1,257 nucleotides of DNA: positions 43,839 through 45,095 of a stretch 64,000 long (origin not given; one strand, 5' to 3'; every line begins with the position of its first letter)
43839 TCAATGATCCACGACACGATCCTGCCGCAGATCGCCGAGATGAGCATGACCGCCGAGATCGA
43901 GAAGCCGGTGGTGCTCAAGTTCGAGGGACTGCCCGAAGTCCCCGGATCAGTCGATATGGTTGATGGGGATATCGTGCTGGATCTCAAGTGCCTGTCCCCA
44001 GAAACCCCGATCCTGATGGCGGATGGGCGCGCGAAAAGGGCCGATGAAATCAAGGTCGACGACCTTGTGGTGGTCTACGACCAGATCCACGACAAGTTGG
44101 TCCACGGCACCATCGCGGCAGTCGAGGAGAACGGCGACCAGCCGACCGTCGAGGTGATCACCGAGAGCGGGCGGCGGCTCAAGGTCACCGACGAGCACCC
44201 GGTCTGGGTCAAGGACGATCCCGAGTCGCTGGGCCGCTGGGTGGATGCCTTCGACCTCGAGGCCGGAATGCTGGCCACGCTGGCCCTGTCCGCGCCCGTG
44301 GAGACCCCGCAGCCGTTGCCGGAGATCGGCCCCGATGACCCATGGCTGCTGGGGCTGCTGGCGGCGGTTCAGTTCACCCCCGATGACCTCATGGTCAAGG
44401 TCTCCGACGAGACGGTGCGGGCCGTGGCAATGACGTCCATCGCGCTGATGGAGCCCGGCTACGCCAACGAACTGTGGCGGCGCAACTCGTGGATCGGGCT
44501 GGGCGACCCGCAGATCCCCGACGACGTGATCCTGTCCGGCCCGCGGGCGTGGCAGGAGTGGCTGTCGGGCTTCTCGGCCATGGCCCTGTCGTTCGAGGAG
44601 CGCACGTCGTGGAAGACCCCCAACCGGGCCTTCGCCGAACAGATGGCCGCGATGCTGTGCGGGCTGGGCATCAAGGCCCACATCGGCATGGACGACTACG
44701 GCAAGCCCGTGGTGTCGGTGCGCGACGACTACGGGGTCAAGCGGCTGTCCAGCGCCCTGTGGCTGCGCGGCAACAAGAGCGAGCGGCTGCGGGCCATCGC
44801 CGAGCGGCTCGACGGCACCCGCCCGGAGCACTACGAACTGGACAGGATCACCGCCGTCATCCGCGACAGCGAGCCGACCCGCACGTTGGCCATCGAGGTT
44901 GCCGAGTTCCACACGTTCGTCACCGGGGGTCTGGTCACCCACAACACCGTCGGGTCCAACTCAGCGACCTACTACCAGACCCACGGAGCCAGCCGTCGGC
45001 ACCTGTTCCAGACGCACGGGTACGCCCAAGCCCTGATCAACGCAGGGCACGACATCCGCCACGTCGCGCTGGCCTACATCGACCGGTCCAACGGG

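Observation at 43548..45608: Intein inserted immediately after the catalytic lysine of a Cas4-like PD-(D/E)xK Fe-S nuclease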

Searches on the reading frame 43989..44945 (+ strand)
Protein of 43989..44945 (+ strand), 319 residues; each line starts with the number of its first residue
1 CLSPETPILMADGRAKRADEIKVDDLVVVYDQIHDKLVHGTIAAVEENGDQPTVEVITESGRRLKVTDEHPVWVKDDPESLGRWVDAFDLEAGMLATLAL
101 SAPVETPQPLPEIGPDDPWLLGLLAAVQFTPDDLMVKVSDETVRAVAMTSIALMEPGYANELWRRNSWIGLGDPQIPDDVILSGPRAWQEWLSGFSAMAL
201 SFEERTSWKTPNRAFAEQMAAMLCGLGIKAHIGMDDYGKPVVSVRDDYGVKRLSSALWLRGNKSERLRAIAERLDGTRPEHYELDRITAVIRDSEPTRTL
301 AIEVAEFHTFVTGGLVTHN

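Call 4: search_protein_families(library=pfam, max_evalue=1, proteins=[window:43989-44945:+])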
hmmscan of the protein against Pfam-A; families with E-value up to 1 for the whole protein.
seq(319 aa): 5 families
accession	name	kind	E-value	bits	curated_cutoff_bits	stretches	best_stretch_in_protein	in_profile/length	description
PF14890.11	Intein_splicing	-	1e-06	29.1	35.8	1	9-319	2-155/155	Intein splicing domain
PF05203.21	Hom_end_hint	-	0.0084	16.5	32.1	1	1-31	1-31/228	Hom_end-associated Hint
PF01079.26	Hint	-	0.0091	16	29.7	1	1-78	13-92/213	Hint module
PF07591.16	PT-HINT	-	0.091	13.4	27.7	0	16-93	9-84/137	Pretoxin HINT domain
PF07336.16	ABATE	-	0.15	13.1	24.4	1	255-302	52-96/130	Putative stress-induced transcription regulator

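Call 5: search_protein_families(library=phrogs, max_evalue=0.01, proteins=[window:43989-44945:+])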
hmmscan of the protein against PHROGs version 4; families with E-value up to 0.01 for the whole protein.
seq(319 aa): 0 families

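Call 7: search_dna_similar(query=window:43989-44945:+, collection=phages, mode=protein, max_rows=40)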
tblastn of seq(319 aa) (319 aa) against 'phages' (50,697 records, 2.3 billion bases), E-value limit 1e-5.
No match.

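Call 23: search_protein_representatives(protein=window:43989-44945:+)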
Query: 319 residues. Proteins with E-value up to 0.001 (for the whole library): 351; up to 1e-10: 49; up to 1e-30: 1. The best 150 are listed.
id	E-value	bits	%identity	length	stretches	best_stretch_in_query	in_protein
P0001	5.8e-212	719.0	100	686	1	1-319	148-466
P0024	2.2e-22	96.0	38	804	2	1-125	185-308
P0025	1.5e-21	93.3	36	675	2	173-319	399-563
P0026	2.0e-20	89.6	36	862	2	213-319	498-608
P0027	3.8e-19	85.4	32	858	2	1-104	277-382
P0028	1.6e-18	83.3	35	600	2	1-125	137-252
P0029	1.8e-18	83.1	33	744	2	1-126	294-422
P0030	1.9e-18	83.1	33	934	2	1-98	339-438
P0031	5.2e-18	81.7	27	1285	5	1-82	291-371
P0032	6.2e-18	81.4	38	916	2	1-115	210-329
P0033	2.3e-17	79.5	36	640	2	1-125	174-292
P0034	4.5e-17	78.6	31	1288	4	1-78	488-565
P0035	2.4e-16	76.2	34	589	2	173-319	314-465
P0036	2.6e-16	76.1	38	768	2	1-127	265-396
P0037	1.4e-15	73.6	43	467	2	1-100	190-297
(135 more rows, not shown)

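Call 37: search_protein_families(library=ncbifam, max_evalue=0.1, proteins=[window:43989-44945:+])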
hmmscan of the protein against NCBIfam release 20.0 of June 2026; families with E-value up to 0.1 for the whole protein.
window:43989-44945:+ (319 aa): 5 families
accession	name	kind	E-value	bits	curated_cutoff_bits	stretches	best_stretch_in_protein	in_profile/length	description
TIGR01445.1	intein_Nterm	domain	4.3e-07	30.8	24.5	1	1-73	1-82/83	intein N-terminal splicing region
NF038162.1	RtcB_rel_intein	exception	0.00056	18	1150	1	1-76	95-173/961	intein-containing RtcB family protein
NF038136.1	rSAM_Rv_intein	exception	0.0053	15.7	700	1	1-28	76-103/574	intein-containing Rv2578c family radical SAM protein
NF003158.0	PRK04132.1-3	equivalog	0.037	11.1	1750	0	25-94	97-165/1437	replication factor C small subunit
NF007072.0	PRK09519.1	equivalog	0.045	12.1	1024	1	249-319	620-691/790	intein-containing recombinase RecA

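Call 48: predict_structure(alignment_id=A4)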
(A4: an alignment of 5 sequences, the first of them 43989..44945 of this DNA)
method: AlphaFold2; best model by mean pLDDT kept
length: 319 residues; sequences in the alignment: 5
mean_pLDDT: 67.6   pTM: 0.56
mean pLDDT of the five models: 67.6, 56.6, 51.4, 48.4, 47.6
residues with pLDDT >= 90: 18; 70-90: 162; 50-70: 62; < 50: 77
segments of 3 or more residues with pLDDT < 50: 69-97, 102-112, 285-319
pLDDT, mean of each block of 10 residues (from residue 1): 66 70 76 61 73 69 62 39 40 46 44 68 82 77 83 74 76 79 76 91 84 84 76 87 88 84 88 79 48 33 28 30
secondary structure, 60 per line:
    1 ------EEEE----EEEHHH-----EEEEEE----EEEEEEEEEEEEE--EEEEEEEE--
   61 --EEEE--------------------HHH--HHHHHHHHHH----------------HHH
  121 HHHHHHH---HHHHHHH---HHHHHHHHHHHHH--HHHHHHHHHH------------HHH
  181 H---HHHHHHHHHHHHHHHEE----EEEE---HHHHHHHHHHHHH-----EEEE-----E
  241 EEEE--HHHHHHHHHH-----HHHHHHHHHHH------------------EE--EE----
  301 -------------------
elements in order: E7-10 E15-17 E26-31 E36-48 E51-58 E63-66 H92-101 H118-127 H131-137 H141-153 H156-165 H178-181 H185-199 E206-209 H213-225 E231-234 E240-244 H247-256 H262-272

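Call 50: search_solved_structures(query=window:43989-44945:+, max_evalue=0.01, show_alignments=2)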
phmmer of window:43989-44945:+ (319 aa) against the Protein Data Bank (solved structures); distinct sequences matched with E-value up to 0.01: 1.
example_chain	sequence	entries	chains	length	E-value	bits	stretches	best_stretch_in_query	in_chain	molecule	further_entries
8w20_A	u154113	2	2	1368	0.001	21.5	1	6-95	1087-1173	Intein C-terminal splicing domain-containing protein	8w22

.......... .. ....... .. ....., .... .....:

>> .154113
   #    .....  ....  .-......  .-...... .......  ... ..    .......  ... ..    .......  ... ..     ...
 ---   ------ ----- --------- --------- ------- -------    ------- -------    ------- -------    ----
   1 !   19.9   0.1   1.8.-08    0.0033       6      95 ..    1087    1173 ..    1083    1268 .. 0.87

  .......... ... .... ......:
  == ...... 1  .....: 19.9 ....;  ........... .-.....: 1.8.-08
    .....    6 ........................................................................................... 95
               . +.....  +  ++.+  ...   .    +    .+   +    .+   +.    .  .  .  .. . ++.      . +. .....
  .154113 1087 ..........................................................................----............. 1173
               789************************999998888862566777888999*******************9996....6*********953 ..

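Call 54: fold_search(model_id=the predicted structure, library=pdb)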
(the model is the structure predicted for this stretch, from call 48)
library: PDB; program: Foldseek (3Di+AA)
matches with E <= 10: 607; with E <= 0.001: 12
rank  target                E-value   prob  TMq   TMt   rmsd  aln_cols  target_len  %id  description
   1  1um2_A                4.6e-05  1.00  0.33  0.26  21.5       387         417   14  Crystal Structure of the Vma1-Derived Endonuclease with the Ligated Extein Segment (released 2004-09-22)
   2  1dfa                  5.7e-05  1.00  0.30  0.25  19.9       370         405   17  CRYSTAL STRUCTURE OF PI-SCEI IN C2 SPACE GROUP (released 1999-12-08)
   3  1jva_A                1.2e-04  1.00  0.33  0.26  21.3       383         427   14  CRYSTAL STRUCTURE OF THE VMA1-DERIVED ENDONUCLEASE BEARING THE N AND C EXTEIN PROPEPTIDES (released 2002-08-29)
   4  1um2_B                1.3e-04  1.00  0.30  0.24  21.8       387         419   14  Crystal Structure of the Vma1-Derived Endonuclease with the Ligated Extein Segment (released 2004-09-22)
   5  7qsu                  1.4e-04  1.00  0.29  0.26  19.4       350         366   12  Crystal structure of homing endonuclease-associated TliVMA intein (C1A, d333-339) (released 2022-03-30)
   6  1jva_B                3.2e-04  1.00  0.35  0.27  20.8       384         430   14  CRYSTAL STRUCTURE OF THE VMA1-DERIVED ENDONUCLEASE BEARING THE N AND C EXTEIN PROPEPTIDES (released 2002-08-29)
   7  7qss                  5.2e-04  0.99  0.31  0.24  20.9       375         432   13  Crystal structure of homing endonuclease-associated TliVMA intein (C1A) (released 2022-03-30)
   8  1vde_B                5.8e-04  0.99  0.31  0.24  21.3       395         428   13  PI-SCEI, A HOMING ENDONUCLEASE WITH PROTEIN SPLICING ACTIVITY (released 1998-04-08)
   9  1ef0_A                6.2e-04  1.00  0.32  0.25  21.8       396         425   11  CRYSTAL STRUCTURE OF PI-SCEI MINIPRECURSOR (released 2000-06-07)
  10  1vde_A                6.5e-04  0.99  0.32  0.25  20.8       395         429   14  PI-SCEI, A HOMING ENDONUCLEASE WITH PROTEIN SPLICING ACTIVITY (released 1998-04-08)
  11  1ef0_B                7.3e-04  0.99  0.29  0.24  20.6       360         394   14  CRYSTAL STRUCTURE OF PI-SCEI MINIPRECURSOR (released 2000-06-07)
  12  1lws_A                7.3e-04  0.98  0.30  0.23  20.6       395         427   15  Crystal structure of the intein homing endonuclease PI-SceI bound to its recognition sequence (released 2002-09-27)
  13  1dq3                  1.4e-03  0.99  0.30  0.22  18.0       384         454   12  CRYSTAL STRUCTURE OF AN ARCHAEAL INTEIN-ENCODED HOMING ENDONUCLEASE PI-PFUI (released 2000-07-05)
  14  2vs7_G                1.9e-03  1.00  0.32  0.54   7.2       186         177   12  The crystal structure of I-DmoI in complex with DNA and Ca (released 2008-11-11)
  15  5a0w_D                2.1e-03  1.00  0.33  0.52   7.3       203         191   12  THE CRYSTAL STRUCTURE OF I-DMOI E117A IN COMPLEX WITH ITS TARGET DNA AND IN THE PRESENCE OF 2MM MN (released 2016-05-11)
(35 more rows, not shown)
